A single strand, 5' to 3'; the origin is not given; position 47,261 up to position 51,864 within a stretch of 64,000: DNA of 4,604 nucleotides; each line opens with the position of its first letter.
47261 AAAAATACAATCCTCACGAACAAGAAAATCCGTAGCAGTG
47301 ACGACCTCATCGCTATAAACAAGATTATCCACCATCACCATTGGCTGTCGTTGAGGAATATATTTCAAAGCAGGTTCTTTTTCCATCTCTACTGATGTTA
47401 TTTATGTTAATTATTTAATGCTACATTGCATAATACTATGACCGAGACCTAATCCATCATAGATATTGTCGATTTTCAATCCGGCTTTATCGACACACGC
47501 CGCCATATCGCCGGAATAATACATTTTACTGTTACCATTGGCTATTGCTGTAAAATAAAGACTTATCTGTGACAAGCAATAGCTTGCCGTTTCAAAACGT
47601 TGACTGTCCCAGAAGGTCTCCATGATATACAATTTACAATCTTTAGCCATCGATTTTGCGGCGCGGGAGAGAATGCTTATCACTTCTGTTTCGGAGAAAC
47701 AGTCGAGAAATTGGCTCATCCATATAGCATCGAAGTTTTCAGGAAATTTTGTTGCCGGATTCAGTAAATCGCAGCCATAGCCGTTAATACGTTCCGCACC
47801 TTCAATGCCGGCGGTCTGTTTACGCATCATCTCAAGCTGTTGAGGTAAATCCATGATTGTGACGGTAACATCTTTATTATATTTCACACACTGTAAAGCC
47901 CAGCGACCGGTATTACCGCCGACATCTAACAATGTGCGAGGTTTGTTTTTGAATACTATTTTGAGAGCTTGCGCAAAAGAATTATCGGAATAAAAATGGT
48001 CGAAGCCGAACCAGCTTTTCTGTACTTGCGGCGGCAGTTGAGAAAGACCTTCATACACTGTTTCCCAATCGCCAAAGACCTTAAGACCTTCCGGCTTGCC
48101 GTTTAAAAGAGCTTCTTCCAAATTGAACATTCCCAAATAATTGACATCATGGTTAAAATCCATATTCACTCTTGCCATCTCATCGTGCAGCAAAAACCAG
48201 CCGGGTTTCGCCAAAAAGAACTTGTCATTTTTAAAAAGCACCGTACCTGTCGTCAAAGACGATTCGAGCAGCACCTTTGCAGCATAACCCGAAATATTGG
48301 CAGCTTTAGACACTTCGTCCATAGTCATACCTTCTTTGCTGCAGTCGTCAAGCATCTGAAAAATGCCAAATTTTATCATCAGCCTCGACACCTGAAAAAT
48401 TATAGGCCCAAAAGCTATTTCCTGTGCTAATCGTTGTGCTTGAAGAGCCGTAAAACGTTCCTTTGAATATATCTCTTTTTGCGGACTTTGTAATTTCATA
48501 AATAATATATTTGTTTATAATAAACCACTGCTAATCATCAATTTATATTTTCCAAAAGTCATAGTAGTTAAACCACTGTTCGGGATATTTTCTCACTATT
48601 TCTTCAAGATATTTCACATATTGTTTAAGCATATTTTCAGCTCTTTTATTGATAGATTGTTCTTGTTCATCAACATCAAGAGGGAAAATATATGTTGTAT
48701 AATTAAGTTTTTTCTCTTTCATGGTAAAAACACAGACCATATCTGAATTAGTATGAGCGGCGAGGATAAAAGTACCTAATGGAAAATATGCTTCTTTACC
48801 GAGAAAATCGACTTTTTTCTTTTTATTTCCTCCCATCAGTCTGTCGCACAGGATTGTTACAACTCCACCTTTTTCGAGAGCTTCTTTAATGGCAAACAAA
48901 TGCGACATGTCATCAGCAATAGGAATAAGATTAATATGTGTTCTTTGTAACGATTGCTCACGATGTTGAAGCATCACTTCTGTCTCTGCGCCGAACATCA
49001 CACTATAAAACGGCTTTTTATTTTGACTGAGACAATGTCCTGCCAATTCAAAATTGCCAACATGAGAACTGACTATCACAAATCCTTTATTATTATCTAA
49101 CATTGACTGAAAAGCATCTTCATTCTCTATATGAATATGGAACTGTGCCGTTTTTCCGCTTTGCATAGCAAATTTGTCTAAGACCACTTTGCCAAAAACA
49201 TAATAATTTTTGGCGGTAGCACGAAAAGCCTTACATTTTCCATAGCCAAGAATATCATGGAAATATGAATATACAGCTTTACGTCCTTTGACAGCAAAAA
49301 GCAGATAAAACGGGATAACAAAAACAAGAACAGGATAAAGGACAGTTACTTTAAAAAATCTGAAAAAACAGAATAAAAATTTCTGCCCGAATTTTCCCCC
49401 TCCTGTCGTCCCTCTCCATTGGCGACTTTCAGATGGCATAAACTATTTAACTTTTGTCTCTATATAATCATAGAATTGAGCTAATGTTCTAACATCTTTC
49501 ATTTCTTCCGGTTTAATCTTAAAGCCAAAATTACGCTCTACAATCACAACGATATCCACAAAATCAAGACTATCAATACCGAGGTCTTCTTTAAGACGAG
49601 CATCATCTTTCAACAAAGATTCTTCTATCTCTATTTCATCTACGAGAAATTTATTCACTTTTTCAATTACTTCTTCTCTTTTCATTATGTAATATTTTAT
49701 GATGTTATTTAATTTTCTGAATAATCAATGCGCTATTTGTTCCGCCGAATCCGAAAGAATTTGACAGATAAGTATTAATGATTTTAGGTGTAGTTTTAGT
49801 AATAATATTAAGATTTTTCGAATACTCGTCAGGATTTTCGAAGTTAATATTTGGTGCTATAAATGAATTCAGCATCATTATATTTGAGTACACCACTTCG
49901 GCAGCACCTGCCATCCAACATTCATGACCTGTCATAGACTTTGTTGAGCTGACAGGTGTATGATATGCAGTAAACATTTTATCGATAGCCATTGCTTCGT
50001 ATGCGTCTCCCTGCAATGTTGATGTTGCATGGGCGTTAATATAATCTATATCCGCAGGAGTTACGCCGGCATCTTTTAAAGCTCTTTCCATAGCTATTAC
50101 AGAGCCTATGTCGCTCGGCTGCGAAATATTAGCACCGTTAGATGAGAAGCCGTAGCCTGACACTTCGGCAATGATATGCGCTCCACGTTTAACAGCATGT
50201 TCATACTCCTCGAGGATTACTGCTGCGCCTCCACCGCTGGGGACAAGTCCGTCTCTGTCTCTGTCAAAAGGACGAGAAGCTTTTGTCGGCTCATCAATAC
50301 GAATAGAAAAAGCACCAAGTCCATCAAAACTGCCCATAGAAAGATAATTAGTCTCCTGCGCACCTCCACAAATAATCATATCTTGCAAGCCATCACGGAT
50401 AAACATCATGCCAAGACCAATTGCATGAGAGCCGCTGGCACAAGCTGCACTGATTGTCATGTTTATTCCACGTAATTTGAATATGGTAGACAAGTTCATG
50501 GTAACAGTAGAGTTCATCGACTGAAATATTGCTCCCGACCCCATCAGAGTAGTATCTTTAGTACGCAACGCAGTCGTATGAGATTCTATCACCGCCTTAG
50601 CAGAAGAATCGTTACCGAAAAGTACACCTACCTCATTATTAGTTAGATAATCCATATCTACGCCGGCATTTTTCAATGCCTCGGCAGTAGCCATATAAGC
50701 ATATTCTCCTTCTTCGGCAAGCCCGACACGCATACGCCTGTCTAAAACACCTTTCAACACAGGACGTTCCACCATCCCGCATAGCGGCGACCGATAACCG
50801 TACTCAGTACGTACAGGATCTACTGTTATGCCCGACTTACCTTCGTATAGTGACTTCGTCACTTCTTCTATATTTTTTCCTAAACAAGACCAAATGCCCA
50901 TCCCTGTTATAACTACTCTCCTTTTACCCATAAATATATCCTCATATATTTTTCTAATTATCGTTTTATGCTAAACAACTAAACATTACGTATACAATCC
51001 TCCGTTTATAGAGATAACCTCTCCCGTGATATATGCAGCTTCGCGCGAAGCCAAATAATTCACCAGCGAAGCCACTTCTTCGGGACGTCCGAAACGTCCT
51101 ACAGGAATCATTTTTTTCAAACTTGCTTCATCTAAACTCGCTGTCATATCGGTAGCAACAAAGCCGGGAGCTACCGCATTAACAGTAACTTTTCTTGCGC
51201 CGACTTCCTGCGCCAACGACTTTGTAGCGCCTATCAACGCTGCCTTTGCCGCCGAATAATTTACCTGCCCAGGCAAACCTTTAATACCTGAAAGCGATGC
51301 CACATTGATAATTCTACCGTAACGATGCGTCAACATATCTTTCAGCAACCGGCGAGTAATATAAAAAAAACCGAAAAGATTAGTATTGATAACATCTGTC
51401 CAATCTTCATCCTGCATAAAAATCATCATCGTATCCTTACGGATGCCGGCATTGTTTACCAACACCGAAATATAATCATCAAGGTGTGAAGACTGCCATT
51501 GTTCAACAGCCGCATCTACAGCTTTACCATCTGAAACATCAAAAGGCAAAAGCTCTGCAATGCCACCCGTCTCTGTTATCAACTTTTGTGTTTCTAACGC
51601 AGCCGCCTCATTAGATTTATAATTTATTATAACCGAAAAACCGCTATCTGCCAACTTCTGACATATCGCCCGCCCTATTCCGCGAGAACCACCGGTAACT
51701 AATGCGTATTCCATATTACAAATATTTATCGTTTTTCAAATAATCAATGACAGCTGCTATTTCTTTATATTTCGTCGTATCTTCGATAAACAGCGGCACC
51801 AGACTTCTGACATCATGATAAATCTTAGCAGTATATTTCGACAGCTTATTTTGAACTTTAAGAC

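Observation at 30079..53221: A 23-kb, 24-gene aryl-polyene/flexirubin-type pigment operon that starts with a TAL but has no dialkylresorcinol KAS III gene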

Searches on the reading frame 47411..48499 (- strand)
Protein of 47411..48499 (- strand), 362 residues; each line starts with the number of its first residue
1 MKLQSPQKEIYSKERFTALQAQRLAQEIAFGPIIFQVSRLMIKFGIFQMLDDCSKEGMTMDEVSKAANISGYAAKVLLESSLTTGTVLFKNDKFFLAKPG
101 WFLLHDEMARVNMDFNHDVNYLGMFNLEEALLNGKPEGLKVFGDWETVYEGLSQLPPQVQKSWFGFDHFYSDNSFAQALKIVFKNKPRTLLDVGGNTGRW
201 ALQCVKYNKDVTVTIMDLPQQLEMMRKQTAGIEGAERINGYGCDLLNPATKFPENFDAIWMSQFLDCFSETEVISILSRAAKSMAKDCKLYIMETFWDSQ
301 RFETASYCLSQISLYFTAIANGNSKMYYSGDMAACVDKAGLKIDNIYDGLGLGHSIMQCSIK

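Call 4: search_protein_families(library=pfam, proteins=[window:47411-48499:-], max_evalue=0.01)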
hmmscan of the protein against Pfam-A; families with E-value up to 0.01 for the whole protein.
window:47411-48499:- (362 aa): 6 families
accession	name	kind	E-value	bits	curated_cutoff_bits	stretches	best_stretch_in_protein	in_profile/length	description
PF21212.3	Dimerisation2-like_dom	-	1e-32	112.7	27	1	22-94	1-72/72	Dimerisation2-like domain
PF00891.24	Methyltransf_2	-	4.1e-09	36.5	22.3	1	185-325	61-195/210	O-methyltransferase domain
PF08242.18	Methyltransf_12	-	4.9e-06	27.6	30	1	191-289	1-97/98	Methyltransferase domain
PF13489.12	Methyltransf_23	-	7.3e-06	26.3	27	1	183-343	17-161/164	Methyltransferase domain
PF13649.12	Methyltransf_25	-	4.2e-05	24.6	27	1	191-284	2-93/97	Methyltransferase domain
PF08100.18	Dimerisation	-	0.0045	17.2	25.6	0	19-79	3-62/93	O-methyltransferase dimerisation domain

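Call 8: search_protein_families(library=ncbifam, proteins=[window:47411-48499:-], max_evalue=0.001)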
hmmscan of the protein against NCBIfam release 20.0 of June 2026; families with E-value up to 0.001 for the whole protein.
window:47411-48499:- (362 aa): 3 families
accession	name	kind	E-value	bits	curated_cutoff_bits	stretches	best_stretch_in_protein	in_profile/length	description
NF053543.1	FlxJ_fam_MTase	equivalog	1.3e-184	613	560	1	10-360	2-351/352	FlxJ family methyltransferase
NF043040.1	corrin_prot_MT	hypoth_equivalog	7.2e-08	32.1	180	1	185-345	40-200/216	corrinoid protein-associated methyltransferase CpaM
TIGR02716.1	C20_methyl_CrtF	equivalog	3.3e-07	29.7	276.1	1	155-300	115-260/306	bacteriochlorophyllide d C-20 methyltransferase BchU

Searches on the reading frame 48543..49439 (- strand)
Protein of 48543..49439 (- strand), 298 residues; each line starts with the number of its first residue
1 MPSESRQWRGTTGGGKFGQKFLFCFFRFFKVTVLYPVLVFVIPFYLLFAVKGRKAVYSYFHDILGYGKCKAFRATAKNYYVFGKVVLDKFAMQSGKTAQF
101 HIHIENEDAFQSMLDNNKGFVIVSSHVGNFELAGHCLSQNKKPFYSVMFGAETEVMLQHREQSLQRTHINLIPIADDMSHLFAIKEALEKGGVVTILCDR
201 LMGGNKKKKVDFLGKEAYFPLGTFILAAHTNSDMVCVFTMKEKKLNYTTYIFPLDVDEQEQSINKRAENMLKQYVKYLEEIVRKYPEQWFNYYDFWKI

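Call 4: search_protein_families(library=pfam, proteins=[window:48543-49439:-], max_evalue=0.01)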
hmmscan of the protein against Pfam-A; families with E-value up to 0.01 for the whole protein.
window:48543-49439:- (298 aa): 1 family
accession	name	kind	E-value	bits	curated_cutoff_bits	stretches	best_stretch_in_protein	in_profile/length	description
PF03279.18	Lip_A_acyltrans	-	5.3e-21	75.5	22.3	1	96-296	99-293/295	Bacterial lipid A biosynthesis acyltransferase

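Call 8: search_protein_families(library=ncbifam, proteins=[window:48543-49439:-], max_evalue=0.001)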
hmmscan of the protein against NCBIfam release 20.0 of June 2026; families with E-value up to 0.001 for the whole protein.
window:48543-49439:- (298 aa): 12 families
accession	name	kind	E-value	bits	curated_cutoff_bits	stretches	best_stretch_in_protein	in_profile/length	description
NF006270.0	PRK08419.1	equivalog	7.8e-20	71.3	248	1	76-293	69-285/298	lipid A biosynthesis lauroyl acyltransferase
NF005919.0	PRK07920.1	equivalog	1.7e-16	60.2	209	1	96-290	97-287/311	phosphatidylinositol mannoside acyltransferase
NF006487.0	PRK08905.1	equivalog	1.8e-13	50.2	281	1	94-297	78-274/290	lysophospholipid acyltransferase family protein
NF005120.0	PRK06553.1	equivalog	5.4e-13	48.9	273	1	90-297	104-307/308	lipid A biosynthesis lauroyl acyltransferase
TIGR02207.1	lipid_A_htrB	subfamily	1.8e-12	47.3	297.8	1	96-290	98-285/303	LpxL/LpxP family Kdo(2)-lipid IV(A) lauroyl/palmitoleoyl acyltransferase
NF006432.0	PRK08706.1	equivalog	7.1e-08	32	384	1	98-293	86-275/289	lipid A biosynthesis lauroyl acyltransferase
NF005340.0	PRK06860.1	subfamily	7.5e-07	28.6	398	1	101-290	109-291/309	lipid A biosynthesis lauroyl acyltransferase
NF004569.0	PRK05906.1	equivalog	1e-06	27.9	439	1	107-297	129-313/454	lipid A biosynthesis lauroyl acyltransferase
NF005150.0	PRK06628.1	equivalog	1.7e-06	27.7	350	1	82-297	78-289/290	lipid A biosynthesis lauroyl acyltransferase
NF004190.0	PRK05645.1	equivalog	7.5e-06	25.2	377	1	102-290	96-278/295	lysophospholipid acyltransferase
NF006437.0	PRK08733.1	equivalog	3.1e-05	23.3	540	1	97-290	105-288/306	LpxL/LpxP family Kdo(2)-lipid IV(A) lauroyl/palmitoleoyl acyltransferase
NF006507.0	PRK08943.1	subfamily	0.00057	19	337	1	87-290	101-298/322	lipid A biosynthesis (KDO)2-(lauroyl)-lipid IVA acyltransferase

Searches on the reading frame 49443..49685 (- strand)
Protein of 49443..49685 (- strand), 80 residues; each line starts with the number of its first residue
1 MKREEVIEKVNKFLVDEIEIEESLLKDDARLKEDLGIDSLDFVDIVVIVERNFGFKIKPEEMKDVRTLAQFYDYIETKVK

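Call 4: search_protein_families(library=pfam, proteins=[window:49443-49685:-], max_evalue=0.01)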
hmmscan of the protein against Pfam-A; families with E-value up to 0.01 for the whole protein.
window:49443-49685:- (80 aa): 3 families
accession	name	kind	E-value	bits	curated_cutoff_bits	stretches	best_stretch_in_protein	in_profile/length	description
PF00550.31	PP-binding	-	3.5e-11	43.6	20.8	1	15-75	8-67/67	Phosphopantetheine attachment site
PF23297.2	ACP_SdgA_C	-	0.00024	21.6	27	1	4-78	9-82/95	Highly reducing polyketide synthase sdgA, C-terminal ACP domain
PF14573.12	PP-binding_2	-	0.0044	17.7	32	1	7-76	16-85/96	Acyl-carrier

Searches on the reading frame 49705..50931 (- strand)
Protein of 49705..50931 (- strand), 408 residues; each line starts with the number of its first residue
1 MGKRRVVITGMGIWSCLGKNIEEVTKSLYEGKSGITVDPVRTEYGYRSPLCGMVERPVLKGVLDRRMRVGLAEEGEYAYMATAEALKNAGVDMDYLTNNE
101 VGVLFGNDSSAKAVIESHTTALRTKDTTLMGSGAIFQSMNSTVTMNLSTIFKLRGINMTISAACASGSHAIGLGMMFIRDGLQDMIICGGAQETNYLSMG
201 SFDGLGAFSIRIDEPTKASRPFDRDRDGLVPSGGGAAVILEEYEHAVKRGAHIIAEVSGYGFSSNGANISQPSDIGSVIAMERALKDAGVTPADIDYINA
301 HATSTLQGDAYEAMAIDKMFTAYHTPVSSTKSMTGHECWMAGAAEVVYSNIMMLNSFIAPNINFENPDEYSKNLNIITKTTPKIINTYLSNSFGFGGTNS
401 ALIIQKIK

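Call 4: search_protein_families(library=pfam, proteins=[window:49705-50931:-], max_evalue=0.01)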
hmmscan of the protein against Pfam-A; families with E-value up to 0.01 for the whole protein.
window:49705-50931:- (408 aa): 3 families
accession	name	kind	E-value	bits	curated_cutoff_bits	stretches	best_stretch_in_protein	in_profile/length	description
PF00109.32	ketoacyl-synt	-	1.3e-36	127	20.8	1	4-246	2-252/252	Beta-ketoacyl synthase, N-terminal domain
PF02801.28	Ketoacyl-synt_C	-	3.6e-29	101.6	20.8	1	255-365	2-119/119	Beta-ketoacyl synthase, C-terminal domain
PF00108.29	Thiolase_N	-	0.00028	20.8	26.4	0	157-191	78-112/260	Thiolase, N-terminal domain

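Call 8: search_protein_families(library=ncbifam, proteins=[window:49705-50931:-], max_evalue=0.001)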
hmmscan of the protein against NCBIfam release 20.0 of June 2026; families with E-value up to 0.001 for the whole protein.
window:49705-50931:- (408 aa): 33 families (the best 25 are shown)
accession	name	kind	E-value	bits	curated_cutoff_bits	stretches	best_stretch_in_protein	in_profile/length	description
NF005935.0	PRK07967.1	equivalog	2.9e-110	368.9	630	1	4-407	2-404/406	beta-ketoacyl-ACP synthase I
TIGR03150.1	fabF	equivalog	2.9e-98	329.2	493.75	1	4-404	1-406/407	beta-ketoacyl-ACP synthase II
NF005589.0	PRK07314.1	subfamily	4.4e-98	328.7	387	1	2-407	2-412/413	beta-ketoacyl-ACP synthase II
NF006587.0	PRK09116.1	equivalog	1.4e-87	294.1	470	1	4-407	2-407/408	beta-ketoacyl-ACP synthase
NF004970.0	PRK06333.1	subfamily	1.9e-79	267.5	525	1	2-406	2-421/424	beta-ketoacyl-ACP synthase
NF006434.0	PRK08722.1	equivalog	3.2e-75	253.6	759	1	1-407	1-414/414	beta-ketoacyl-ACP synthase II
NF006274.0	PRK08439.1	equivalog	3.2e-71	240.3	621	1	4-407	2-406/406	beta-ketoacyl-ACP synthase II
NF005490.0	PRK07103.1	equivalog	2.2e-69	234.5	445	1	3-407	3-413/414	polyketide beta-ketoacyl:acyl carrier protein synthase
NF005076.0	PRK06501.1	equivalog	1.7e-67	228.2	629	1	2-406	9-422/425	beta-ketoacyl-ACP synthase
NF006618.0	PRK09185.1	subfamily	9e-60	202.8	407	1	5-406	4-392/394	beta-ketoacyl-ACP synthase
NF004618.0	PRK05952.1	equivalog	2.9e-58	197.6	455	1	5-406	3-382/384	beta-ketoacyl-ACP synthase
NF005916.1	PRK07910.1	equivalog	2.7e-55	188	560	1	5-404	13-415/418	KasA/KasB family beta-ketoacyl-ACP synthase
NF058662.1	cispenta_AmcF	equivalog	3.4e-47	161.2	325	1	6-405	2-368/369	cispentacin biosynthesis acyltransferase subunit AmcF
NF040607.1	mycolic_Pks13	equivalog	3e-33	114.4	2100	1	82-407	196-526/1680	polyketide synthase Pks13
NF045894.1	PKS_plus_SDR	equivalog_domain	1.2e-26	92.7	1740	1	83-406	99-426/1515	type I polyketide synthase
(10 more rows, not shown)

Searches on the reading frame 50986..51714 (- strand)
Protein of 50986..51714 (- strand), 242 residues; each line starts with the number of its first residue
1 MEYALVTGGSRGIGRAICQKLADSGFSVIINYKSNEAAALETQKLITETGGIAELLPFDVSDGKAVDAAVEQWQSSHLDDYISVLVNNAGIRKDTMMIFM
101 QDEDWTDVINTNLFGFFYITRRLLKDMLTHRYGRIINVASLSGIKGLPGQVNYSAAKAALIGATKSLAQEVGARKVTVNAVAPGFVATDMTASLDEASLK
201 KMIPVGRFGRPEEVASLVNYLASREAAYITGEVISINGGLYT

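Call 4: search_protein_families(library=pfam, proteins=[window:50986-51714:-], max_evalue=0.01)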
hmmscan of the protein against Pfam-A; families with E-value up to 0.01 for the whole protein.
window:50986-51714:- (242 aa): 5 families
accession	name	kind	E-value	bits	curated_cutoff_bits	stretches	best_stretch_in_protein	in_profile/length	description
PF13561.12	adh_short_C2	-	1.7e-58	198.5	27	1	11-240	6-235/236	Enoyl-(Acyl carrier protein) reductase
PF00106.31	adh_short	-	2.8e-57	193.8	26.6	1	3-196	2-192/195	short chain dehydrogenase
PF08659.16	KR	-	7.1e-18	65.6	22.6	1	5-166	4-162/180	KR domain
PF01370.27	Epimerase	-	0.00017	21.5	20.9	1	4-73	1-63/240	NAD dependent epimerase/dehydratase family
PF13460.12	NAD_binding_10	-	0.0092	16.3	27.2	0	8-188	1-148/184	NAD(P)H-binding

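Call 9: search_protein_families(library=ncbifam, proteins=[window:50986-51714:-], max_evalue=0.001)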
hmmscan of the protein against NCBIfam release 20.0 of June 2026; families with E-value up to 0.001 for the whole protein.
window:50986-51714:- (242 aa): 231 families (the best 25 are shown)
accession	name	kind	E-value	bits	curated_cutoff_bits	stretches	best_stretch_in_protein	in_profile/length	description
NF053542.1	FlxB_rubin_SDR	equivalog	2.4e-120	400.7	340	1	2-240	1-239/239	flexirubin biosynthesis SDR family reductase FlxB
TIGR01830.1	3oxo_ACP_reduc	equivalog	2.2e-86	289.4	297.75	1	4-241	1-239/239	3-oxoacyl-[acyl-carrier-protein] reductase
NF004200.0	PRK05653.1-5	equivalog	4.5e-86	288.3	273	1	3-240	4-241/242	3-oxoacyl-ACP reductase FabG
NF004197.0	PRK05653.1-1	equivalog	1.3e-81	273.9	332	1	2-241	8-247/249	3-oxoacyl-ACP reductase FabG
NF009466.0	PRK12826.1-2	subfamily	2e-78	263.3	222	1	3-241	5-245/248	3-oxoacyl-ACP reductase FabG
NF004199.0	PRK05653.1-4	equivalog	1.6e-76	257.1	301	1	4-241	8-246/247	3-oxoacyl-ACP reductase FabG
TIGR01829.1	AcAcCoA_reduct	subfamily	5.5e-76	255.4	302.1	1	4-241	3-241/242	acetoacetyl-CoA reductase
NF009464.0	PRK12824.1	subfamily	1.5e-75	254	269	1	2-241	3-243/245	3-oxoacyl-ACP reductase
NF004198.0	PRK05653.1-3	equivalog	8e-70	235.1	296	1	3-241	9-247/248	3-oxoacyl-ACP reductase FabG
TIGR01831.1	fabG_rel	equivalog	1.4e-69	234.1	338.85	1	5-240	2-238/239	3-ketoacyl-ACP reductase FabG2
NF009547.0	PRK12936.1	subfamily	2e-63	214.2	436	1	4-240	9-242/245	3-ketoacyl-(acyl-carrier-protein) reductase NodG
NF040605.2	mycolic_FabG1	exception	1.6e-62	211.4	420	1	4-240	4-229/233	3-oxoacyl-ACP reductase FabG1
NF047420.2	EF_P_mod_YmfI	equivalog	2.3e-62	210.8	238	1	4-241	2-236/236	elongation factor P 5-aminopentanone reductase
NF005559.1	PRK07231.1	subfamily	3.7e-59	200.2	215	1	3-240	6-247/249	glucose 1-dehydrogenase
NF004778.0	PRK06124.1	equivalog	2e-56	191.3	303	1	3-240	13-252/256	SDR family oxidoreductase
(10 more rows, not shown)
